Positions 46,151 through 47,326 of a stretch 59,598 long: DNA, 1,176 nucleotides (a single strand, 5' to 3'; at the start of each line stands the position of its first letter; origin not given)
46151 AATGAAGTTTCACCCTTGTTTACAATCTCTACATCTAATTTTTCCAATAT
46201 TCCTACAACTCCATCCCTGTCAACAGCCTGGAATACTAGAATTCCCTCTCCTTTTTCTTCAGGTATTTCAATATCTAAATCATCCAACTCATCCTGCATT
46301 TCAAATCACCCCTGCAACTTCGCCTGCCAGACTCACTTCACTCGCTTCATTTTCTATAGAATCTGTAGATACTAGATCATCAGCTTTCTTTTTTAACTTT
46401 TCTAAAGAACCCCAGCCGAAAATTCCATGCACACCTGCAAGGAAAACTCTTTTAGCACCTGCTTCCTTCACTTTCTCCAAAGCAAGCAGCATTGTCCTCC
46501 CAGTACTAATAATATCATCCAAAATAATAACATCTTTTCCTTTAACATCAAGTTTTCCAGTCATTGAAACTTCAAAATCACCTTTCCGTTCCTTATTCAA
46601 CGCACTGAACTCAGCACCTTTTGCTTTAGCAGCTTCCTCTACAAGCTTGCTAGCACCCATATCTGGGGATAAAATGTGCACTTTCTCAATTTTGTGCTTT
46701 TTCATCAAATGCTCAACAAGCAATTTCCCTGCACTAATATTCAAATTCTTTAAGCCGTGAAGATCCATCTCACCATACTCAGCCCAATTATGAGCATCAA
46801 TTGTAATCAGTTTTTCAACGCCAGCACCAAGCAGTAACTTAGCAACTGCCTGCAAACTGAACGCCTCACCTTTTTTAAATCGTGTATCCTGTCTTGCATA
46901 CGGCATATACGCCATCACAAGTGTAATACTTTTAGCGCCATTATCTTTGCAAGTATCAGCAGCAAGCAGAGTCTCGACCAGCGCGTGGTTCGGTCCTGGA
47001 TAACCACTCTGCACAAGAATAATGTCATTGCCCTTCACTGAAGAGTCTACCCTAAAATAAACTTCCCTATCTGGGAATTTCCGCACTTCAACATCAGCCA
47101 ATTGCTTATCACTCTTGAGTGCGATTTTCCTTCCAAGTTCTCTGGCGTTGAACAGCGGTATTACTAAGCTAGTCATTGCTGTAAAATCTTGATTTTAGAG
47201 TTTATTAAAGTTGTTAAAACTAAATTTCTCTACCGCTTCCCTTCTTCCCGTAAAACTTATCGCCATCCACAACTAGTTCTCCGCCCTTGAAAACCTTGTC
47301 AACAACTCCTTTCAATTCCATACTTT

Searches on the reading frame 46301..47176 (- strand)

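Call 77: search_protein_families(library=pfam, proteins=[window:46301-47176:-], max_evalue=0.0001)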
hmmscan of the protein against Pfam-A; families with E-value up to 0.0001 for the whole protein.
window:46301-47176:- (291 aa): 3 families
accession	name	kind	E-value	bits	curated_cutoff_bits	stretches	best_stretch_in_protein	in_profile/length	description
PF13793.12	Pribosyltran_N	-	2.8e-32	111.5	25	1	10-119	8-117/117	N-terminal domain of ribose phosphate pyrophosphokinase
PF00156.33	Pribosyltran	-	2.7e-13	50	26.3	1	147-272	13-141/158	Phosphoribosyl transferase domain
PF14572.12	Pribosyl_synth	-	3.2e-07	30.9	27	1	209-278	79-149/184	Phosphoribosyl synthetase-associated domain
